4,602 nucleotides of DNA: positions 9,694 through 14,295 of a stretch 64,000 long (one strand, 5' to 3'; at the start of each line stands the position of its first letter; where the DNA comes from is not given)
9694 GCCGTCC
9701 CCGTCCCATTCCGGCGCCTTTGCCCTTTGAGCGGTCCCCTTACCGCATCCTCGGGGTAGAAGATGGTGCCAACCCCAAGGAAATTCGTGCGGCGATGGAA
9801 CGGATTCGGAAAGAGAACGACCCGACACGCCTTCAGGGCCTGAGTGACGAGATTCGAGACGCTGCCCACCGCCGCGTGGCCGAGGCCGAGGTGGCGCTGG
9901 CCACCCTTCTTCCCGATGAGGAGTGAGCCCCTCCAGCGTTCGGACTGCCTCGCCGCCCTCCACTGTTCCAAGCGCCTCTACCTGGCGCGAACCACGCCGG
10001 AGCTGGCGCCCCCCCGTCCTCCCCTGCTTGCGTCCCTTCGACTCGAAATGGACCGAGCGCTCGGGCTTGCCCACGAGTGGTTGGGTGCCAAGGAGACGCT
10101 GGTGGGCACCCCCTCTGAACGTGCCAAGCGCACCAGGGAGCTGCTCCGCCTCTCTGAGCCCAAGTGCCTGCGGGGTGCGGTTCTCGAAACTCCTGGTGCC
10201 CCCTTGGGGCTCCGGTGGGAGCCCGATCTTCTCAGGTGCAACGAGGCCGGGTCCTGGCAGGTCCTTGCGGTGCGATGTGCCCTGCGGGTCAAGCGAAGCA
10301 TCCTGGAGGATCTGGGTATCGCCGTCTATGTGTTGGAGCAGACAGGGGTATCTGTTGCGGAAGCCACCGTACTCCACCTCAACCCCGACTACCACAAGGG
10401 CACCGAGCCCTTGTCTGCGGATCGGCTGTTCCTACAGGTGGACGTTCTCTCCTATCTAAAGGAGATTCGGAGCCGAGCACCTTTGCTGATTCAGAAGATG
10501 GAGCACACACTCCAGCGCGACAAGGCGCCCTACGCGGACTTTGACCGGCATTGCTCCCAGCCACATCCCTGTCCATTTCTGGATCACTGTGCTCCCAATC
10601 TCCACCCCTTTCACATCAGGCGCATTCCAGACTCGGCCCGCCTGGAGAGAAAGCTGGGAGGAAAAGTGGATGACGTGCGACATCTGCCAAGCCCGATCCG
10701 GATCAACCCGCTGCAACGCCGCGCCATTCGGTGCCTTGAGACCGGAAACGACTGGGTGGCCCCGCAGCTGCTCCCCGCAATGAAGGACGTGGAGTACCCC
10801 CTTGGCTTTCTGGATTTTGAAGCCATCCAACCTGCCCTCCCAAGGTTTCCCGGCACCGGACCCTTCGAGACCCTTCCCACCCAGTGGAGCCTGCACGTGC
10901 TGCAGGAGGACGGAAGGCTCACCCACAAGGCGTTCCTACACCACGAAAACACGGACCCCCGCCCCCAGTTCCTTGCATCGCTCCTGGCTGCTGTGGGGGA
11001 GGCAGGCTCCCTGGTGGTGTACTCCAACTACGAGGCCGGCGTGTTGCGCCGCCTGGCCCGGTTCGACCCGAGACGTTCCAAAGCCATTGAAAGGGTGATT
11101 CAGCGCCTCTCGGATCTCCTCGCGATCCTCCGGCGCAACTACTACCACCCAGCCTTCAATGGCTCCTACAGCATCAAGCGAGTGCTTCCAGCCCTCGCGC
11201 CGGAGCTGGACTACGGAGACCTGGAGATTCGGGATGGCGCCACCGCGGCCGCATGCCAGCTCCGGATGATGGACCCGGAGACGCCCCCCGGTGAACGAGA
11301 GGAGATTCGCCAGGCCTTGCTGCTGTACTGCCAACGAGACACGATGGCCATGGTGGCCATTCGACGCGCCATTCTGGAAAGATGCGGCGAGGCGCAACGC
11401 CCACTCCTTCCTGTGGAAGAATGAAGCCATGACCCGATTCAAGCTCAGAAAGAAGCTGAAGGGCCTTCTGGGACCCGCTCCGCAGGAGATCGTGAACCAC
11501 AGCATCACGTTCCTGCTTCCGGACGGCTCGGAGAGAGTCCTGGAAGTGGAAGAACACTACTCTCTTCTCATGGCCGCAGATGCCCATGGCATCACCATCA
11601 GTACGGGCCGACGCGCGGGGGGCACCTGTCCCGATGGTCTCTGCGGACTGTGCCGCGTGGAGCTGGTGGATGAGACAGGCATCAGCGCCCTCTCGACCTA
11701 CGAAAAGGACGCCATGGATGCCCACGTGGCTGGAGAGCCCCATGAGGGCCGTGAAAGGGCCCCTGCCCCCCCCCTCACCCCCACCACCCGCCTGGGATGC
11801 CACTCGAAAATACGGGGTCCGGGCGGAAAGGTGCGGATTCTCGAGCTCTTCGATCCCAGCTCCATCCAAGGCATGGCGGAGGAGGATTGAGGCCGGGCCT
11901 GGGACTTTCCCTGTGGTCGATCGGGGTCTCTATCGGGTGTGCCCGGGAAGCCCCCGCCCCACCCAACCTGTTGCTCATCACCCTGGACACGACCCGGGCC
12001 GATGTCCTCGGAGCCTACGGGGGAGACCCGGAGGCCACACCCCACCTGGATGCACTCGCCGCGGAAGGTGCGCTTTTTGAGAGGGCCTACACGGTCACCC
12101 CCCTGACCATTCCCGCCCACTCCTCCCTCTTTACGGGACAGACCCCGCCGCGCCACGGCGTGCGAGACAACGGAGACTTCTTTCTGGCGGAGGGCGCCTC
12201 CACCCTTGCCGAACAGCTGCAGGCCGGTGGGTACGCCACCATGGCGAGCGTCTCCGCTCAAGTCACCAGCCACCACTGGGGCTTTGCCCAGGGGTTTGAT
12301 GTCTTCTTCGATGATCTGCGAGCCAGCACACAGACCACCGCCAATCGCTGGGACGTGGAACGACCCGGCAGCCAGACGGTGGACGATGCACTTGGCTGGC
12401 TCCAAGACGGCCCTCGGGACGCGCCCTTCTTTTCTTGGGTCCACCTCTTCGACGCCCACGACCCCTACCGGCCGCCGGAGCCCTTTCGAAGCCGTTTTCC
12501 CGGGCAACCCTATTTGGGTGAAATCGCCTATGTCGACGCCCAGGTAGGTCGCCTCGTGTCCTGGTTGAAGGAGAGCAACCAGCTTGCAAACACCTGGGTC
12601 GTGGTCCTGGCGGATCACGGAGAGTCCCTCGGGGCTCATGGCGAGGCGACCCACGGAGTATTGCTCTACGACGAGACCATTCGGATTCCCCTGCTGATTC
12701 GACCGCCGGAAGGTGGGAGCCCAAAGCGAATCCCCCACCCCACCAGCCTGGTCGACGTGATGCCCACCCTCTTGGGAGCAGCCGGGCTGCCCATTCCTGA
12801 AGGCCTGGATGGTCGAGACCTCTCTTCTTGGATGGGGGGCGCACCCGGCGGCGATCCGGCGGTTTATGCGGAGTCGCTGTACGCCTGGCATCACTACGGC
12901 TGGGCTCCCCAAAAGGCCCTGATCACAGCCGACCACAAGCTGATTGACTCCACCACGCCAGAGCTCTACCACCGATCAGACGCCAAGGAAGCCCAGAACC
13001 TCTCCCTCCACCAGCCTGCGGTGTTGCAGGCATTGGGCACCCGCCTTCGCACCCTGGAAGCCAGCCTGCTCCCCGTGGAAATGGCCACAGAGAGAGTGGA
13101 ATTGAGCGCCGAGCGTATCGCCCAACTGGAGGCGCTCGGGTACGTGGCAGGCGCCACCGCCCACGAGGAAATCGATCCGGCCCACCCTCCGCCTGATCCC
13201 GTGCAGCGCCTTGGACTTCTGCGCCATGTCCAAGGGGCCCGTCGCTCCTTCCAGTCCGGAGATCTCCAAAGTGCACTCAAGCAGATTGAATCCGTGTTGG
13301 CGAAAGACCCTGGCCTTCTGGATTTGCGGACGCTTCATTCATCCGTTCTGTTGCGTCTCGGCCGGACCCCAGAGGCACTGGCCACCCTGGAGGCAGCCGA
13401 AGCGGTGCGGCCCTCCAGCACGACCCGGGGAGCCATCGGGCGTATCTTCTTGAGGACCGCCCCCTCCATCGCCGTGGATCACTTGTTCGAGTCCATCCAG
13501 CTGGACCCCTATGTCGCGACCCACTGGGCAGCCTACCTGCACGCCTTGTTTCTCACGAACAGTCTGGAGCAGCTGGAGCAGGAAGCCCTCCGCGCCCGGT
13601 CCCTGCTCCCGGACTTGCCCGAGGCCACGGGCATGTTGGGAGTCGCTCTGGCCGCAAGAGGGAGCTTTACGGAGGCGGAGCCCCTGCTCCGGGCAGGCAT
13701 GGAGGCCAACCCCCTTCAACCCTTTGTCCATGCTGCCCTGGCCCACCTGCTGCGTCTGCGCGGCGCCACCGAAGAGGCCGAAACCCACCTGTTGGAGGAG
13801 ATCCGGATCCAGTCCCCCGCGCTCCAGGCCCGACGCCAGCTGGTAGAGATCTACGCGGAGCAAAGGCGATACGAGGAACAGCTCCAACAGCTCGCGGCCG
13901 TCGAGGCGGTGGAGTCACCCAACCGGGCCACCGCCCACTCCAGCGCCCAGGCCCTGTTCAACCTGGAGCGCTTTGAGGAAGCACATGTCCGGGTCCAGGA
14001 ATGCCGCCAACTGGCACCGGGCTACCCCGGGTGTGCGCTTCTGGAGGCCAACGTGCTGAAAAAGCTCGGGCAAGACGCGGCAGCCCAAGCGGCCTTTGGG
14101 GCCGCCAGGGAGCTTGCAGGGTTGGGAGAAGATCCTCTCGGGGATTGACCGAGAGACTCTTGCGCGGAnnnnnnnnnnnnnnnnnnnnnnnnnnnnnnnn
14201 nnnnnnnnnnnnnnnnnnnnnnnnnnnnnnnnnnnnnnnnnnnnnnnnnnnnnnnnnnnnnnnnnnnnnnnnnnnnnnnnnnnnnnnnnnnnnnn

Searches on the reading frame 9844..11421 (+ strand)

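Call 11: search_protein_families(library=ncbifam, proteins=[window:9844-11421:+], max_evalue=0.00001)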
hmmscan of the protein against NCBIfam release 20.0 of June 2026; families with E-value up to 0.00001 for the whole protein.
window:9844-11421:+ (526 aa): 0 families

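Call 17: search_protein_families(library=pfam, proteins=[window:9844-11421:+], max_evalue=0.001)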
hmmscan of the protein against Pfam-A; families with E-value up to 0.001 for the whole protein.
window:9844-11421:+ (526 aa): 1 family
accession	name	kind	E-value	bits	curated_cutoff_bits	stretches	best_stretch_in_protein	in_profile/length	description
PF11074.14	DUF2779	-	5.2e-36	124.1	23.3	1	322-443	2-126/126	Domain of unknown function(DUF2779)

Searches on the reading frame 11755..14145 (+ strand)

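Call 11: search_protein_families(library=ncbifam, proteins=[window:11755-14145:+], max_evalue=0.00001)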
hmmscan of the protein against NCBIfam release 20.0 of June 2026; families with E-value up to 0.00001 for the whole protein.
window:11755-14145:+ (797 aa): 9 families
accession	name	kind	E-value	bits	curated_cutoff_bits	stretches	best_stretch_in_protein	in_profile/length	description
NF010322.0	PRK13759.1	equivalog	1.7e-45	155.4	481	2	252-417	269-437/486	arylsulfatase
TIGR03417.1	chol_sulfatase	equivalog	3.1e-37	128.6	433.45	2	251-425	253-427/500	choline-sulfatase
NF045661.1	HdlasePehA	equivalog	2.9e-27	95.5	900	2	253-358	284-390/506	phosphoric/sulfuric ester hydrolase PehA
NF052527.1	Mn_arylsulf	exception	1.6e-18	66.9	850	2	253-406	267-417/479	manganese-dependent arylsulfatase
NF038075.1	fam_STM4013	hypoth_equivalog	3.2e-11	43.2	250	1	71-302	9-246/261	STM4013/SEN3800 family hydrolase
TIGR02917.1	PEP_TPR_lipo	equivalog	1.5e-10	39.6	312.2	0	596-781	133-318/899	XrtA/PEP-CTERM system TPR-repeat protein PrsT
NF038282.1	LapC_YejM_PbgA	exception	4e-10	38.6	825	1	204-340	370-497/584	LPS biosynthesis-modulating metalloenzyme YejM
NF033762.1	social_mot_Tgl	equivalog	4.7e-07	29.4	225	0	628-712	37-122/252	social motility TPR repeat lipoprotein Tgl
NF051873.1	AlkPhosPhoY32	equivalog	5.1e-07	28.5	1000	0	63-148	14-99/539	alkaline phosphatase PhoY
